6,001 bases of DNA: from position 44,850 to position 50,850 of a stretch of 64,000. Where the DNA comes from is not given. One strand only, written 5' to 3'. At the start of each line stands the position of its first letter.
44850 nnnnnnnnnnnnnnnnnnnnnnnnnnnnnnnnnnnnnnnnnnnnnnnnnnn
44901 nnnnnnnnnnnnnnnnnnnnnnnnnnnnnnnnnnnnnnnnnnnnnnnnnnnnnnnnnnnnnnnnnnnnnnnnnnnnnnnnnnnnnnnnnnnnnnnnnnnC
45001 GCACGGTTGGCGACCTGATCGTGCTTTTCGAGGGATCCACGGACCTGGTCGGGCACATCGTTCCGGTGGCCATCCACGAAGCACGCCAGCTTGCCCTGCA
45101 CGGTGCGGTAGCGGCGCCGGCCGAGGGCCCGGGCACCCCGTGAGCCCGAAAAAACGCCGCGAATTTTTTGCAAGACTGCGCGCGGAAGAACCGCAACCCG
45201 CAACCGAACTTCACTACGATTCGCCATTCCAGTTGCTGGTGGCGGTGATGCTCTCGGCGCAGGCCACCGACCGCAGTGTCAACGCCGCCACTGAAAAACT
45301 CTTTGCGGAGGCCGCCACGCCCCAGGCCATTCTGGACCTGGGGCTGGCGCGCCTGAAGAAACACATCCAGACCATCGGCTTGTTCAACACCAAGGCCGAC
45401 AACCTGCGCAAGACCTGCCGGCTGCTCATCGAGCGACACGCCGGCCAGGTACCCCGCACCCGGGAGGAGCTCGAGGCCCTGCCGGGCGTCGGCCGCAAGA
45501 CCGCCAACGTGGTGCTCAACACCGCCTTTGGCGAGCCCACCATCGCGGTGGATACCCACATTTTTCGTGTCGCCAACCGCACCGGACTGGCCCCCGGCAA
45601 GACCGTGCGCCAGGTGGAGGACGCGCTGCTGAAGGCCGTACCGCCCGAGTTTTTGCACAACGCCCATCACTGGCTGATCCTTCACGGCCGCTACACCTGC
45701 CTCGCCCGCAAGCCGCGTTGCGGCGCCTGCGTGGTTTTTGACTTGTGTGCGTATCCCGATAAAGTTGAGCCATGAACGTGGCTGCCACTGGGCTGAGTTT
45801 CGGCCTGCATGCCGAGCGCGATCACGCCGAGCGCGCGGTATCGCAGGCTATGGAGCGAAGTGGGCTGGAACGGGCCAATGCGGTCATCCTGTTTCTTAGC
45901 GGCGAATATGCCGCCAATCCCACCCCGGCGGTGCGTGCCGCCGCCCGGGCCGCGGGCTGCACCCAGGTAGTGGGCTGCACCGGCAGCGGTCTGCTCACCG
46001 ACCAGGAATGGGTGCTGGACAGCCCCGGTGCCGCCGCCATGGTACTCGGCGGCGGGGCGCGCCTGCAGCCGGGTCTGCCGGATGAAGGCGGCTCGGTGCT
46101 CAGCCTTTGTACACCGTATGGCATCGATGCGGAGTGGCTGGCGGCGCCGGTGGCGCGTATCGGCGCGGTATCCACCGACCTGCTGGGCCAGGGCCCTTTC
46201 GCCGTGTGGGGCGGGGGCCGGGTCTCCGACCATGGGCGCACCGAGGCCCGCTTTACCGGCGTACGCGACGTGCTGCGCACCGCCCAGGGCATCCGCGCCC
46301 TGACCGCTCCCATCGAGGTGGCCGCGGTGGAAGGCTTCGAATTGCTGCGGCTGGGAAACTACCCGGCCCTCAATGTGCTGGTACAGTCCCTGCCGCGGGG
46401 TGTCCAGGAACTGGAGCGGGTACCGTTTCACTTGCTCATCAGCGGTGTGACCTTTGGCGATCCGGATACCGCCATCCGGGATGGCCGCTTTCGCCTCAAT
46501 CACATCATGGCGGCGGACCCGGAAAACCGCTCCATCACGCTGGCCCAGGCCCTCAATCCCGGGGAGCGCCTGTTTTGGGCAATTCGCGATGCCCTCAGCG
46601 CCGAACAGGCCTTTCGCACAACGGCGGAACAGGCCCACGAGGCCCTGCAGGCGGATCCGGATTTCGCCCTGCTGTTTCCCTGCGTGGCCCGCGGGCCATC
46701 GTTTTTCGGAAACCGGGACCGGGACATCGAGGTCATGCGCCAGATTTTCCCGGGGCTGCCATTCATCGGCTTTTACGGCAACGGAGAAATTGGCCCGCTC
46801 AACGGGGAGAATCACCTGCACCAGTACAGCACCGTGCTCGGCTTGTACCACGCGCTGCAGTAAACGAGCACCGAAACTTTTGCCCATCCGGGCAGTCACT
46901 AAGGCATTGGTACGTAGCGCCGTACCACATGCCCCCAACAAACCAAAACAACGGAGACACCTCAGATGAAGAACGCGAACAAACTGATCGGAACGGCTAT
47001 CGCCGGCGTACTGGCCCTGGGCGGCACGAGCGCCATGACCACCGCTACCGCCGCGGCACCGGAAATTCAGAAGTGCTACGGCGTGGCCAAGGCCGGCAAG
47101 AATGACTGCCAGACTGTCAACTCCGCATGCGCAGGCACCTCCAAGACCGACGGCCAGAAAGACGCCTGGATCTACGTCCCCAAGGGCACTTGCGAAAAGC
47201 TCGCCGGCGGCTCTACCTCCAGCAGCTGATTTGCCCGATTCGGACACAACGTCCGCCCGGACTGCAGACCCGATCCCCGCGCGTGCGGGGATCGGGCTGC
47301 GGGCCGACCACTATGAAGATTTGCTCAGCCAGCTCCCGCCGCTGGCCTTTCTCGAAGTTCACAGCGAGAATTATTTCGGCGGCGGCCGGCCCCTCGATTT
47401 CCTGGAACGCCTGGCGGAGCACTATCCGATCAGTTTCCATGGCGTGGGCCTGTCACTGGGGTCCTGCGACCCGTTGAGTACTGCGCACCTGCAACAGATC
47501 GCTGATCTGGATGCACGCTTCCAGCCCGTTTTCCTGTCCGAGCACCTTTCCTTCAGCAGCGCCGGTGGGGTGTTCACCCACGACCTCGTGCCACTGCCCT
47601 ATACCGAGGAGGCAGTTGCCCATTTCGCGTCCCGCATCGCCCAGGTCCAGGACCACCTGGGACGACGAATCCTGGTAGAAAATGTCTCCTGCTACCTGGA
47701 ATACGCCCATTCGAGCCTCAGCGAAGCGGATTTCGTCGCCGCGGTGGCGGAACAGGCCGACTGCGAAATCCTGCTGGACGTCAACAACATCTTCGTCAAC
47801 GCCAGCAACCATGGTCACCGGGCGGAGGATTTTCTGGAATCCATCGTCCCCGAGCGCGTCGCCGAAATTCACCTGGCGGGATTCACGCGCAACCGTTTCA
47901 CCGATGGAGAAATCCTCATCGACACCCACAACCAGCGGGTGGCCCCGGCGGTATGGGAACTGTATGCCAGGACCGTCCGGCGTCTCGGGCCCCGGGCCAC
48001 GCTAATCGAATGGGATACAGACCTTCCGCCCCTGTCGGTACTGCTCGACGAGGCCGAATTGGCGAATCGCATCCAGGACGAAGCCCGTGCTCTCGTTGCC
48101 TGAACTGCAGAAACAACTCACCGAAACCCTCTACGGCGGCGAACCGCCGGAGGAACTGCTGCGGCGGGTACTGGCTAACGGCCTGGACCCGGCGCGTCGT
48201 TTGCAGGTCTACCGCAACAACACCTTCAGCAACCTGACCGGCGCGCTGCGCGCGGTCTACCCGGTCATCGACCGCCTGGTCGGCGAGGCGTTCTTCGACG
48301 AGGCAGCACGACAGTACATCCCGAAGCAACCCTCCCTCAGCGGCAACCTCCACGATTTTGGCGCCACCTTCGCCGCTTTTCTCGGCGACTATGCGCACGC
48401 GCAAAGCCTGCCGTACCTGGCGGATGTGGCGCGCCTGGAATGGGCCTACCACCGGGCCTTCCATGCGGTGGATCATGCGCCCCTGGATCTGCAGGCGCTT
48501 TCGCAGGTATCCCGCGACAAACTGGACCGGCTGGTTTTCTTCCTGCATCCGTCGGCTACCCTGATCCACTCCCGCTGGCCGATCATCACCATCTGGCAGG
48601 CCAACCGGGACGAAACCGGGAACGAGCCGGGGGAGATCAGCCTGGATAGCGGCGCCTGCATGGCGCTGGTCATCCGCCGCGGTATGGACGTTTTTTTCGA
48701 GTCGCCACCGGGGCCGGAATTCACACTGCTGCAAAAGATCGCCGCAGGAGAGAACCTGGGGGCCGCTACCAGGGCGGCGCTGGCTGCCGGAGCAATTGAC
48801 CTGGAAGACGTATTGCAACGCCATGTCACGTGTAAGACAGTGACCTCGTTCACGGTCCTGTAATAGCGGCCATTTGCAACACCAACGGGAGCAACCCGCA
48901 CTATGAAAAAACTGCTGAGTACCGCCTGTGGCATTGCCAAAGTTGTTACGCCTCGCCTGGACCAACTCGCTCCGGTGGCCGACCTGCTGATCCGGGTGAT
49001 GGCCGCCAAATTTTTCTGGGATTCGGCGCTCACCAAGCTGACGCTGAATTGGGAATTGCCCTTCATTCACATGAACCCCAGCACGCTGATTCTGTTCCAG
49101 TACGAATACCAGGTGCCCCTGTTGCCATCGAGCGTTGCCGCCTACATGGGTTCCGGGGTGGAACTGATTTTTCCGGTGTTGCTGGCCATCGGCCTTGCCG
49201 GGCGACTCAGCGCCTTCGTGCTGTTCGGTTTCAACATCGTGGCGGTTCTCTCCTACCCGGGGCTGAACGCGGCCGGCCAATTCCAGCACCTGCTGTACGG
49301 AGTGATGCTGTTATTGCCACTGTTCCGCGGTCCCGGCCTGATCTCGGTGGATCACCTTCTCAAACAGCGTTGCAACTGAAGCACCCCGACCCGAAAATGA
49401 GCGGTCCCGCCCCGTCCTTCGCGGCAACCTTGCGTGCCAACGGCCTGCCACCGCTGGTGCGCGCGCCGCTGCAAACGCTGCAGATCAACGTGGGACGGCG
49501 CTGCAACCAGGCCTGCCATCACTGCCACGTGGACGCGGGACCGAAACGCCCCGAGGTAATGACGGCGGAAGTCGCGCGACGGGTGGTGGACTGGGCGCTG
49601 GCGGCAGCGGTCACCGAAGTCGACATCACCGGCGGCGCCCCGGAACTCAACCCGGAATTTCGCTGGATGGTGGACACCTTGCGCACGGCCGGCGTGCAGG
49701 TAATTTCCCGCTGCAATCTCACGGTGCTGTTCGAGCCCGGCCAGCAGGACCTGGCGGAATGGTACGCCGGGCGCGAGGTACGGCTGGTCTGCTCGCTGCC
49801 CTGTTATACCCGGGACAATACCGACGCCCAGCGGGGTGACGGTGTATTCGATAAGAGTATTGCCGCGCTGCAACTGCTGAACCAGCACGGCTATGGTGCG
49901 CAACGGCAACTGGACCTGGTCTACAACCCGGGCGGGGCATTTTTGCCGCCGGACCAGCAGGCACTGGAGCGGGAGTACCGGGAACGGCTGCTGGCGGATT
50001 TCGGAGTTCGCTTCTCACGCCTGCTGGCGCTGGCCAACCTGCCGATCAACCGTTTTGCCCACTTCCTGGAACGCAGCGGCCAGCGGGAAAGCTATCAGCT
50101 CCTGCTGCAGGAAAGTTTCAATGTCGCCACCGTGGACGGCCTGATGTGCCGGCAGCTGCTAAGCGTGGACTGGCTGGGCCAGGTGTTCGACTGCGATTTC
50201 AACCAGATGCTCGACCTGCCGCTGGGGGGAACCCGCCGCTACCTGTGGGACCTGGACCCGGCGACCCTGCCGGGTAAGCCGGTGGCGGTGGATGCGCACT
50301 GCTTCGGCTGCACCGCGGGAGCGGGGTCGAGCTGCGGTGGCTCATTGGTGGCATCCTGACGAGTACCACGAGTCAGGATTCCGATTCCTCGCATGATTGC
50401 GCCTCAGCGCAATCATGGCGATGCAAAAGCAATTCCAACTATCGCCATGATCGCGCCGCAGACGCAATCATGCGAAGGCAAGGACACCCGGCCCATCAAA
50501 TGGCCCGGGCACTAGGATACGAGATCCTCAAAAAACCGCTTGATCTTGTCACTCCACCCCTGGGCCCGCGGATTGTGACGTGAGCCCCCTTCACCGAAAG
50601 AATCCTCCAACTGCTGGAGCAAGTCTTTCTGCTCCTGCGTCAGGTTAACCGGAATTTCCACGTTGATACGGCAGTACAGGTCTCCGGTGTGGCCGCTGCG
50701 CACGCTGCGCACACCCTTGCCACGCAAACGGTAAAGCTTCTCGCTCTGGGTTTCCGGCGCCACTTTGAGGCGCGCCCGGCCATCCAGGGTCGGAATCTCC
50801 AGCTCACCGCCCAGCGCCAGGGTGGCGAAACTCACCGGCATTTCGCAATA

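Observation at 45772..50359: FIST sensor plus bufferin-type MNIO RiPP operon extended by an ArsS-family radical SAM gene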

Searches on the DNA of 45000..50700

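Call 81: search_rna_families(source=window, start=45000, end=50700, threshold=evalue, max_evalue=1)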
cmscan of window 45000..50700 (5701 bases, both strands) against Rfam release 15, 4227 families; matches with E-value up to 1: 0.
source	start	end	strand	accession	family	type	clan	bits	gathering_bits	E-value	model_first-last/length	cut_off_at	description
